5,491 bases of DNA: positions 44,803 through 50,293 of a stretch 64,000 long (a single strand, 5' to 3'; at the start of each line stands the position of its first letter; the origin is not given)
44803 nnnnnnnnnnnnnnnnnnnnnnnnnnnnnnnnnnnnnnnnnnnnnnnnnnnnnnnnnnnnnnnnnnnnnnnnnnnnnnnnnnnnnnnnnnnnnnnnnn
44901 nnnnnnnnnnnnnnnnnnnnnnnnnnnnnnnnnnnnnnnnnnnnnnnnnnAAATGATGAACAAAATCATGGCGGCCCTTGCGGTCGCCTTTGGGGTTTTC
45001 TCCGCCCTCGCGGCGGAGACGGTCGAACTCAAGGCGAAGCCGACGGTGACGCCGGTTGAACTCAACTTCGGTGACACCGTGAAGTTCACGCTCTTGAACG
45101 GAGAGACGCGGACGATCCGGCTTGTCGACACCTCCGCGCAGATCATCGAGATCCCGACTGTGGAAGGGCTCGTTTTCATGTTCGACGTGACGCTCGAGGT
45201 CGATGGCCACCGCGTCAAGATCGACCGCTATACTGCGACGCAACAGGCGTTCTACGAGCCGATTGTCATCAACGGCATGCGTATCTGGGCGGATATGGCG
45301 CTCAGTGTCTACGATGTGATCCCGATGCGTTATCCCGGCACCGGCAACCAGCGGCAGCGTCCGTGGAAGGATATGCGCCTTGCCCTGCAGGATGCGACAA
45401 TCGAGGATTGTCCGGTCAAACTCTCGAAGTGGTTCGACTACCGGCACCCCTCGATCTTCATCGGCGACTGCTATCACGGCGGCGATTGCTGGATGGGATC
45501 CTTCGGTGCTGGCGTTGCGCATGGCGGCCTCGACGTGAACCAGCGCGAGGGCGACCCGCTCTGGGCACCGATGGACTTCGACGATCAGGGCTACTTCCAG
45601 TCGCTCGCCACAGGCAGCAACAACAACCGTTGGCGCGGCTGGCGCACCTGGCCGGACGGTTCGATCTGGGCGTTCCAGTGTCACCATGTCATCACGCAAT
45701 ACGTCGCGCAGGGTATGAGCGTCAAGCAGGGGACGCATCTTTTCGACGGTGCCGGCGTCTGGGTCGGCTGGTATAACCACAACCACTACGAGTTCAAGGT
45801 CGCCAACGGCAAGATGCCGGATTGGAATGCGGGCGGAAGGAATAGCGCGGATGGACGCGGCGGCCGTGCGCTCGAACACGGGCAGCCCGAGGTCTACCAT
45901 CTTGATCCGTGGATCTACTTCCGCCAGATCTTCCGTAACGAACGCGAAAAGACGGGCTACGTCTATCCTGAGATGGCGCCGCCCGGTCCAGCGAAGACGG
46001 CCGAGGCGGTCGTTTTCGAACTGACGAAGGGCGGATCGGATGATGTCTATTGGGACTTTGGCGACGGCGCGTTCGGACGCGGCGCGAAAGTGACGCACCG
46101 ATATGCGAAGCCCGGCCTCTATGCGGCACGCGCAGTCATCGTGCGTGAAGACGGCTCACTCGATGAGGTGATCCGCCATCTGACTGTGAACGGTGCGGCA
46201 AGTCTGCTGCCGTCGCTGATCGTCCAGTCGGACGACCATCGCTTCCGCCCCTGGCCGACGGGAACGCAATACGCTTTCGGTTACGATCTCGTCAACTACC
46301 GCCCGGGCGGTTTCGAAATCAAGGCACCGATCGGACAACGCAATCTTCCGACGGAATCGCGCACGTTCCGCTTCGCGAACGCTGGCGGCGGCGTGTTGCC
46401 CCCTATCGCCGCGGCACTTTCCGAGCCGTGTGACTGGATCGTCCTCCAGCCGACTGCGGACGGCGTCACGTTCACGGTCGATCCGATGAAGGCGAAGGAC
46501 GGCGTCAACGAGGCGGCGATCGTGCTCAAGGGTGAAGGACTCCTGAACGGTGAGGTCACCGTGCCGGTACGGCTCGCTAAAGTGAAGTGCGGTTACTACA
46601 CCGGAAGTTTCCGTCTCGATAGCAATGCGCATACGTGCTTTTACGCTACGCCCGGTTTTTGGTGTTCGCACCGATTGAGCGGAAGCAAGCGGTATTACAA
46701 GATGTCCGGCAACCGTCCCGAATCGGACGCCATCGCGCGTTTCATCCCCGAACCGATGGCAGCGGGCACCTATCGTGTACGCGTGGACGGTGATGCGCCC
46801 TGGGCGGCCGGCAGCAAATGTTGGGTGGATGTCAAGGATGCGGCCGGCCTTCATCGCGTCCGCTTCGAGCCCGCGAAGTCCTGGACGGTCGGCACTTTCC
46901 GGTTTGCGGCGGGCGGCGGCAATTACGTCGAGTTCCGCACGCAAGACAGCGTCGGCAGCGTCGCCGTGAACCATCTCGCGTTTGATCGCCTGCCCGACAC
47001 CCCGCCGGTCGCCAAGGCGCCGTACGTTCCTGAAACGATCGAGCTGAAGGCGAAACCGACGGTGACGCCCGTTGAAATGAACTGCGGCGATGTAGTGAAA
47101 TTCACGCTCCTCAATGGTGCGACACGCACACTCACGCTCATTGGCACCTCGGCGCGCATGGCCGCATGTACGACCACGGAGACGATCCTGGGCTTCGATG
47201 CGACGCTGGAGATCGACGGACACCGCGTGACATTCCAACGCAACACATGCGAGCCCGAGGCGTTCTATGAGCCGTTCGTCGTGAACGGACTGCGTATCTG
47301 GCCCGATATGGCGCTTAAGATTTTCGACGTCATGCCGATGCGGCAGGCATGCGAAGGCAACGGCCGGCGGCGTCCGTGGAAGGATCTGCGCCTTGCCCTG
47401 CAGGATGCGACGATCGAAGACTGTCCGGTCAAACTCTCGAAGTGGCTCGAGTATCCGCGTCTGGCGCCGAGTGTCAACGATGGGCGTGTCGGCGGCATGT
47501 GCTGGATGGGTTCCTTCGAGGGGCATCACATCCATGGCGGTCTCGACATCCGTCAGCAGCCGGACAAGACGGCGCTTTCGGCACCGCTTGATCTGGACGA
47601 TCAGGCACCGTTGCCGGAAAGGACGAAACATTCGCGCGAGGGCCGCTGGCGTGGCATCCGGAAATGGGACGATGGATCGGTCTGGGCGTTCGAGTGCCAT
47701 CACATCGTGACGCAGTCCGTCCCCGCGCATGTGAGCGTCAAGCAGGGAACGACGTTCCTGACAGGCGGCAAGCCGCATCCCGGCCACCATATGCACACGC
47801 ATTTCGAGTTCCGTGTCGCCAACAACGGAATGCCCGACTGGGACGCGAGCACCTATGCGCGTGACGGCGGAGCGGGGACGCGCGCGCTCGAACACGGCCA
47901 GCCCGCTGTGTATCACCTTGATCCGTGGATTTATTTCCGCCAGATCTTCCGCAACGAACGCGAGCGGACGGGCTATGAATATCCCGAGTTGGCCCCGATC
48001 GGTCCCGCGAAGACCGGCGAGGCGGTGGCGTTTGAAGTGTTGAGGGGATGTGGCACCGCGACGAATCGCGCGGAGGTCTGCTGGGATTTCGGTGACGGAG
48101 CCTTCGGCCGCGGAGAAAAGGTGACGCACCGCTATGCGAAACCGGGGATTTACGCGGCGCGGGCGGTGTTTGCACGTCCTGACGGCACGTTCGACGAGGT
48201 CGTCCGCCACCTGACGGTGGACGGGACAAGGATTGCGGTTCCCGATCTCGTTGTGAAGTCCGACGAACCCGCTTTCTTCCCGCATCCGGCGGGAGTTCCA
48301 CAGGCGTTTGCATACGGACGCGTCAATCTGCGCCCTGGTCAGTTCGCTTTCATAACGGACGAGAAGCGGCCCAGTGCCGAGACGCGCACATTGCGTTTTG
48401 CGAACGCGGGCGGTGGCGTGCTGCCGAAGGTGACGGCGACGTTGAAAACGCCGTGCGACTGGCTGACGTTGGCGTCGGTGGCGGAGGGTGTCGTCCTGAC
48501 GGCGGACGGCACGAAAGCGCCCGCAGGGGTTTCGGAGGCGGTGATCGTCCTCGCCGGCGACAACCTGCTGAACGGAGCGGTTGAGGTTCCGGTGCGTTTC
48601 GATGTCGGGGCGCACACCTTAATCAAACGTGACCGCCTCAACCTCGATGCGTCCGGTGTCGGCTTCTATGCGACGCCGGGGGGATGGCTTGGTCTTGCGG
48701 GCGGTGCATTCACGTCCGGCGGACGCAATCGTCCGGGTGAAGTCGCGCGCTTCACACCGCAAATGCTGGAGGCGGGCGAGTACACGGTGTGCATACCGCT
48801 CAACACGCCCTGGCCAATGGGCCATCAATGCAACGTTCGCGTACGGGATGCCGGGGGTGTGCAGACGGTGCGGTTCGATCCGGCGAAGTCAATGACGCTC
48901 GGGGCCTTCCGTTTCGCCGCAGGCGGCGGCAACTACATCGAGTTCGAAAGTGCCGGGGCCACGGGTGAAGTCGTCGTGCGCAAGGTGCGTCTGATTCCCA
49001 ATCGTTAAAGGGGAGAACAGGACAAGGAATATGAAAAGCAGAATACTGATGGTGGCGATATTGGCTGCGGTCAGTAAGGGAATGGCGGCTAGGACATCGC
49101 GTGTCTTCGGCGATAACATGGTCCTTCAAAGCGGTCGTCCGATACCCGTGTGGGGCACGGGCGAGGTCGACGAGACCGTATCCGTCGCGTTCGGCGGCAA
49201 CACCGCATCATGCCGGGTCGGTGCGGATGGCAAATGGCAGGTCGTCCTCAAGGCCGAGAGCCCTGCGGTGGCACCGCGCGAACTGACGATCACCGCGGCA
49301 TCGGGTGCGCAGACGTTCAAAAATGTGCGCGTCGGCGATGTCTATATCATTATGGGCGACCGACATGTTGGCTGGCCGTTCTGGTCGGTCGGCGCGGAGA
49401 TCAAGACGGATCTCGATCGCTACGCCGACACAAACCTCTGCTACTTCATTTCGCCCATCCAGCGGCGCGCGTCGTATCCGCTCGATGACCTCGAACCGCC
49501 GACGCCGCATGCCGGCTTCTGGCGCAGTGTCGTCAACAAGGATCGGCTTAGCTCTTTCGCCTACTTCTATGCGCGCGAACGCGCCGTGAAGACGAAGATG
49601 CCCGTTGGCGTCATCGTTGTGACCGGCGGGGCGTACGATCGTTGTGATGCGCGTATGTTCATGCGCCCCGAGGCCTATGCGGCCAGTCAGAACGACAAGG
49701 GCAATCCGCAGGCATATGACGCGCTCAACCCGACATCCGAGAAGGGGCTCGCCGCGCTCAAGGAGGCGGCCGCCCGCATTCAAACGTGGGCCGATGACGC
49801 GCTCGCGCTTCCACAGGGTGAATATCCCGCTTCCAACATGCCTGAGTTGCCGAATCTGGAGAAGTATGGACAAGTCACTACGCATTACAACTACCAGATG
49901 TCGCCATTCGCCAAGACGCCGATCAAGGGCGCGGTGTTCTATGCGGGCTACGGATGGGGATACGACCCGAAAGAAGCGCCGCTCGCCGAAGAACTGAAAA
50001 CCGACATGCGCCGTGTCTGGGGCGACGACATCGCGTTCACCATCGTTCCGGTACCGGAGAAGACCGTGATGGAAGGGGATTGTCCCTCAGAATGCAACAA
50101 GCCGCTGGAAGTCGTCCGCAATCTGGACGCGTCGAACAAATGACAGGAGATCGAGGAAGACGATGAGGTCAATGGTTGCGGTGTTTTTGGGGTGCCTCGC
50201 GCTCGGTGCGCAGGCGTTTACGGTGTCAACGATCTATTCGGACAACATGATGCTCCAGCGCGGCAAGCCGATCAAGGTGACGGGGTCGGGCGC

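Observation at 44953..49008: Internally duplicated 1353-aa protein with two M23-peptidase-like motif sets and two PKD domains, in a glycan-degrading operon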

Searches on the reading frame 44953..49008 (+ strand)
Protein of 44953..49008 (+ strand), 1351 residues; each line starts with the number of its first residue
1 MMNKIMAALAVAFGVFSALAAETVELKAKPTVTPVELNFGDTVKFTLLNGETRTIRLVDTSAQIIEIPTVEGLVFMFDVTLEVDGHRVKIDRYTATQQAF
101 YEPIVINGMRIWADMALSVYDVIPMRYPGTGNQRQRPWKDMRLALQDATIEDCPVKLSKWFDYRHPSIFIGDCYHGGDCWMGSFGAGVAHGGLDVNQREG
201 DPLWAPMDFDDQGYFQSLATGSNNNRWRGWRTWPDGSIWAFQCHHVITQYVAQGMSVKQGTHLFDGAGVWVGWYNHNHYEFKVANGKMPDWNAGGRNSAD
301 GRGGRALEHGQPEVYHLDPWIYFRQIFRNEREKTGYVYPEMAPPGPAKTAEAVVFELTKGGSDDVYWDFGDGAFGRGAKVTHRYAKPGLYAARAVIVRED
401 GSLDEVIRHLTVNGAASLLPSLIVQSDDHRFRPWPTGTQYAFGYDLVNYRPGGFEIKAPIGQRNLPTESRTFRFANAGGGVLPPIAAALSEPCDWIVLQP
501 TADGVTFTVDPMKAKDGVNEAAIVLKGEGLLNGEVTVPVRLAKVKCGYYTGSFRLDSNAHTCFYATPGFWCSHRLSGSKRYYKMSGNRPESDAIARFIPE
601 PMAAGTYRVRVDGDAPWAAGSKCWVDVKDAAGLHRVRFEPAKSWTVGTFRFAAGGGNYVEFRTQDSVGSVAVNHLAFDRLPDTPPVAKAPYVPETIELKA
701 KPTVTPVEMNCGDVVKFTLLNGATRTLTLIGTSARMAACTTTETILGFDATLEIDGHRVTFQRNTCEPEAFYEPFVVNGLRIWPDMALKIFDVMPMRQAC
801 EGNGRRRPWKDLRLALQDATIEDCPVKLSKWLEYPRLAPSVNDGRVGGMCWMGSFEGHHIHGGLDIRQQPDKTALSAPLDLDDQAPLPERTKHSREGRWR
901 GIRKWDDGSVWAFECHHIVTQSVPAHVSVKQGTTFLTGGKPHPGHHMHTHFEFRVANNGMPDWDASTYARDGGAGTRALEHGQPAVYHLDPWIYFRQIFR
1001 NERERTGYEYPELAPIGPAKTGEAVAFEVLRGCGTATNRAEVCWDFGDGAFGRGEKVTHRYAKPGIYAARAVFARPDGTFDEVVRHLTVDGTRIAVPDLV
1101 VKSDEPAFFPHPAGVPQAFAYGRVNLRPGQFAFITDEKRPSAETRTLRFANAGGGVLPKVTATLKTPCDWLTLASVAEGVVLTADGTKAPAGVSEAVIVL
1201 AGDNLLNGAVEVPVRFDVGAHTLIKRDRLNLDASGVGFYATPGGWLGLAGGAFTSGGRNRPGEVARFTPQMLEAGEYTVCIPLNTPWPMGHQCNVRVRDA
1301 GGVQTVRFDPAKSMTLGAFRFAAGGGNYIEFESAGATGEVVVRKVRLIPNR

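Call 3: search_protein_families(library=pfam, proteins=[window:44953-49008:+], max_evalue=0.01)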
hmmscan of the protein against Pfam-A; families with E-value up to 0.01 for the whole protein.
window:44953-49008:+ (1351 aa): 3 families
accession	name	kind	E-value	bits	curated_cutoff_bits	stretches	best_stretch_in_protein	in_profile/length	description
PF18911.6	PKD_4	-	9.8e-19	67.6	27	2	1019-1072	14-67/85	PKD domain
PF00801.26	PKD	-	8.3e-16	58.2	23.5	2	1018-1072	10-64/80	PKD domain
PF25275.1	Golvesin_C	-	7.7e-08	32.9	31.6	1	1261-1342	39-125/132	Golvesin C-terminal domain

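Call 6: search_solved_structures(query=window:44953-49008:+, max_evalue=10)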
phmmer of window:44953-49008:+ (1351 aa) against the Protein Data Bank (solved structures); distinct sequences matched with E-value up to 10: 15.
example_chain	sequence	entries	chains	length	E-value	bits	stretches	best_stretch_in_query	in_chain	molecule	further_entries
1l0q_A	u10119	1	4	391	0.00034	21.3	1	1037-1083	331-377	Surface layer protein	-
1b4r_A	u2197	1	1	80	0.0013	19.3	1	1014-1078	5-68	PROTEIN (PKD1_HUMAN)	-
2y72_A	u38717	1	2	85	0.0046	17.5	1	366-397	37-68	COLLAGENASE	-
4jrw_A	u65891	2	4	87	0.0047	17.5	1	366-397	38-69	Collagenase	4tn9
4aqo_A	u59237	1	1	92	0.0052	17.4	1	366-396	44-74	COLLAGENASE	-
2y3u_A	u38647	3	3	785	0.14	12.7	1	366-394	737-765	COLLAGENASE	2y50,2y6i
9lqj_A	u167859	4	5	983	0.44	11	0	364-406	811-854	Collagenase ColH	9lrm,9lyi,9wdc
9lrk_A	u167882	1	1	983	0.44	11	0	364-406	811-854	Collagenase ColH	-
6f49_A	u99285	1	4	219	0.5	10.8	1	72-143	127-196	Lipoprotein-releasing system transmembrane protein LolC,Lipoprotein-releasing system trans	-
4l9d_A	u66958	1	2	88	0.88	10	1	364-404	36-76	Protease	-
5naa_A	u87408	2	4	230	1.1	9.7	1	73-145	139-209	Lipoprotein-releasing system transmembrane protein LolC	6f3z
8iqp_L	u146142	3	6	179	1.1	9.6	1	857-893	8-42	M9 VL-SARAH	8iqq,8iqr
9lip_S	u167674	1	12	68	1.2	9.6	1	366-396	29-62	M-alpha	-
4u6t_A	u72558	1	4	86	1.3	9.4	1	366-1071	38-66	ColH protein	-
8iqs_L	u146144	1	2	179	1.6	9.1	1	857-893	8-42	M11 VL-SARAH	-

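Call 37: search_protein_families(library=ncbifam, proteins=[window:44953-49008:+], max_evalue=0.01)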
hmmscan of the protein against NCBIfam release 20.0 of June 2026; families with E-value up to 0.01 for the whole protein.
window:44953-49008:+ (1351 aa): 1 family
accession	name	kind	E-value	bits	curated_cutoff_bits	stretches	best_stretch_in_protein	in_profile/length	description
TIGR00864.1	PCC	subfamily_domain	0.0012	15.3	1861.4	0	1039-1071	1425-1457/2700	polycystin cation channel protein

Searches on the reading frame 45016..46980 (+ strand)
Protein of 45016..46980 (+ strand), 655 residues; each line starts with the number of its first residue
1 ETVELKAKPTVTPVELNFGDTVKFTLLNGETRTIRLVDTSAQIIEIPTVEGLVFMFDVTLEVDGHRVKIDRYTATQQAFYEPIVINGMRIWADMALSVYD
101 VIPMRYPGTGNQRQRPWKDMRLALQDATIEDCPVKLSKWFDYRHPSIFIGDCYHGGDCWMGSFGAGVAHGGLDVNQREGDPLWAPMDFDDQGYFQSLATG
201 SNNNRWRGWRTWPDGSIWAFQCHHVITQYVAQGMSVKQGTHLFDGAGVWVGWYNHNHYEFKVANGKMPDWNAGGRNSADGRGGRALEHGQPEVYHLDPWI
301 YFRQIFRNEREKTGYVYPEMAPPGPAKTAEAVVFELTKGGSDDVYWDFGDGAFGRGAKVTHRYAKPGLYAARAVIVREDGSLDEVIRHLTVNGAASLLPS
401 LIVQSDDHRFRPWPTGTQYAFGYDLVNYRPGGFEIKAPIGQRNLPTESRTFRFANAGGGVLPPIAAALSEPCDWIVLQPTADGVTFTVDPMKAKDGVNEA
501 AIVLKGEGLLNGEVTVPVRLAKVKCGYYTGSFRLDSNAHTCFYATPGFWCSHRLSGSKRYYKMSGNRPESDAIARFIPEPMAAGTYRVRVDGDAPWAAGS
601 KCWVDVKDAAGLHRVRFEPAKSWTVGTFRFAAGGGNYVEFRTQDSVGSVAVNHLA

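Call 38: find_homologous_proteins(query=window:45016-46980:+, max_evalue=1e-10)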
Query window:45016-46980:+ (655 aa): 92 proteins with E <= 1e-10 among 8000 candidates.
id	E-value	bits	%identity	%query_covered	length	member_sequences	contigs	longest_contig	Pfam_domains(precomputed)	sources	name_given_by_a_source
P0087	5.7e-167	575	43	100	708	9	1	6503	PF00801.27,PF18911.7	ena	-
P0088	9.2e-152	525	43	100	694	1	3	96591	PF00801.27,PF18911.7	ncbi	-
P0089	4.5e-147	510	41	99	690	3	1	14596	PF00801.27,PF18911.7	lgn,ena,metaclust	metaclust:\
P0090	1.3e-143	498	41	100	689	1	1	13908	PF00801.27,PF18911.7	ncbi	-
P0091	6.7e-137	476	39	99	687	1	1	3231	PF00801.27,PF18911.7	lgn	-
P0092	5.8e-130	453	38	99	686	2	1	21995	PF00801.27,PF25275.2,PF18911.7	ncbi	-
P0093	9.1e-130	452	38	100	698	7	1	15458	PF00801.27,PF18911.7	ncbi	-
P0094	1.7e-126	442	38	99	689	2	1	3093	PF00801.27,PF25275.2,PF18911.7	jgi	jgi:hypothetical protein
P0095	1.2e-124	435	38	100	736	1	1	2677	PF00801.27,PF25275.2,PF18911.7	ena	-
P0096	1.6e-123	432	37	99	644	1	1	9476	PF00801.27,PF25275.2,PF18911.7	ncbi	ncbi:MAG: PKD domain-containing protein [Planctomycetota bacterium]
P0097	1.1e-122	429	37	99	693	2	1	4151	PF00801.27,PF18911.7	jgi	jgi:PKD repeat protein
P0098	6.7e-119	416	37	100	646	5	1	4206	PF00801.27,PF25275.2,PF18911.7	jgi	-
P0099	4.2e-118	414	37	100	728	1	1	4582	PF00801.27,PF18911.7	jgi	jgi:hypothetical protein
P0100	4.7e-116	407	36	100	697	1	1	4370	PF00801.27,PF18911.7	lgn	-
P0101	6.9e-116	406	36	99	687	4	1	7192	PF00801.27,PF18911.7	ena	-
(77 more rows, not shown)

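Call 51: predict_structure(alignment_id=A2)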
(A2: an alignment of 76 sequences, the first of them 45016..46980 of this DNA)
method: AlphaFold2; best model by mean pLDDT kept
length: 655 residues; sequences in the alignment: 76
mean_pLDDT: 92.9   pTM: 0.93
mean pLDDT of the five models: 92.9, 92.1, 91.8, 91.2, 91.2
residues with pLDDT >= 90: 542; 70-90: 89; 50-70: 22; < 50: 2
segments of 3 or more residues with pLDDT < 50: none
pLDDT, mean of each block of 10 residues (from residue 1): 97 97 98 98 87 95 98 95 98 95 89 92 98 97 93 92 86 96 98 96 97 97 97 98 92 95 94 75 53 93 97 94 96 92 93 95 98 94 95 98 95 94 83 91 88 96 97 97 96 95 97 95 77 87 93 79 94 91 92 88 97 97 96 90 97 94
secondary structure, 60 per line:
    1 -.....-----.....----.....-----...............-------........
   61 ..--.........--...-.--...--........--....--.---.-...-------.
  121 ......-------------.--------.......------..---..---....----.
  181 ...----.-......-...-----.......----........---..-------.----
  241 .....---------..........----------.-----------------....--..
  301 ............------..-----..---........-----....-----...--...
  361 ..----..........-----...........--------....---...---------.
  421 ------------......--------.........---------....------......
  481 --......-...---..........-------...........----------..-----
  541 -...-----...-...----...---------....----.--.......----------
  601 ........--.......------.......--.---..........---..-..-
elements in order: E2-6 E12-16 E21-25 E31-45 E53-62 E65-73 E83-85 E88-95 H98-101 E120-126 E172-175 E180-183 E190-195 E205-211 E216-223 E241-245 E255-264 E293-296 H299-312 E331-338 E344-347 E353-355 E358-362 E367-376 E382-392 E401-404 E433-438 E447-455 E465-468 E475-480 E483-488 E496-505 E513-523 E542-544 E550-552 E561-563 E573-576 E584-590 E601-608 E611-617 E624-630 E637-646

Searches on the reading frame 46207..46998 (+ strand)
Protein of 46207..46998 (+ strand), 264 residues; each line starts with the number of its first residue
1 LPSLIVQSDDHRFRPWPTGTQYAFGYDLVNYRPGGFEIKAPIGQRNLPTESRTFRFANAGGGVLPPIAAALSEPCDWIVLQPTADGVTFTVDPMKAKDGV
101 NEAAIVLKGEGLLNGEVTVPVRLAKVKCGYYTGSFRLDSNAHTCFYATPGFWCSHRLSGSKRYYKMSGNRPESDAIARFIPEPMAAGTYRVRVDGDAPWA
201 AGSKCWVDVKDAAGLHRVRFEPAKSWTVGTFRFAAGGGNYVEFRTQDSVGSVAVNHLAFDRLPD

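Call 5: search_protein_families(library=pfam, proteins=[window:46207-46998:+], max_evalue=10)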
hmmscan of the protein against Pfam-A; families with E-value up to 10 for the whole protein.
seq(264 aa): 1 family
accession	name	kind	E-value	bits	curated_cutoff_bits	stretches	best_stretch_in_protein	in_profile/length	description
PF25275.1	Golvesin_C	-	0.018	15.5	31.6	1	161-248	28-118/132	Golvesin C-terminal domain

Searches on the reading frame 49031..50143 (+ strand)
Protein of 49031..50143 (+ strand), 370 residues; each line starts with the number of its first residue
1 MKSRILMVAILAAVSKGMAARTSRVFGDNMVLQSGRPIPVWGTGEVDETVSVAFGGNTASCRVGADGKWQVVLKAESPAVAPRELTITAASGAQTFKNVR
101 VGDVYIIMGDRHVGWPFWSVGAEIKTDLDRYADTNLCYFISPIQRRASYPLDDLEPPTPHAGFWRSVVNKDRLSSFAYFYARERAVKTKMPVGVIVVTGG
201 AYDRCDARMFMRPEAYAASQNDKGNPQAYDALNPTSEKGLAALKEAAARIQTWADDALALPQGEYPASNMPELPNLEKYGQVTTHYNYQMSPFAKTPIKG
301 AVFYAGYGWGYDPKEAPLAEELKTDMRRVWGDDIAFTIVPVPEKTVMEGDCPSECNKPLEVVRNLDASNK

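Call 3: search_protein_families(library=pfam, proteins=[window:49031-50143:+], max_evalue=0.01)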
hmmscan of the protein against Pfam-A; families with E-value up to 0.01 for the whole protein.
window:49031-50143:+ (370 aa): 0 families

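Call 37: search_protein_families(library=ncbifam, proteins=[window:49031-50143:+], max_evalue=0.01)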
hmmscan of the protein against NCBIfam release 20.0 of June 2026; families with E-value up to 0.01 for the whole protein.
window:49031-50143:+ (370 aa): 1 family
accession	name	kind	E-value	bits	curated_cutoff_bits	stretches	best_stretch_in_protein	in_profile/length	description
NF033510.3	Ca_tandemer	repeat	4.1e-06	27.1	50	1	21-79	14-76/96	Ca2+-stabilized repeat-containing adhesin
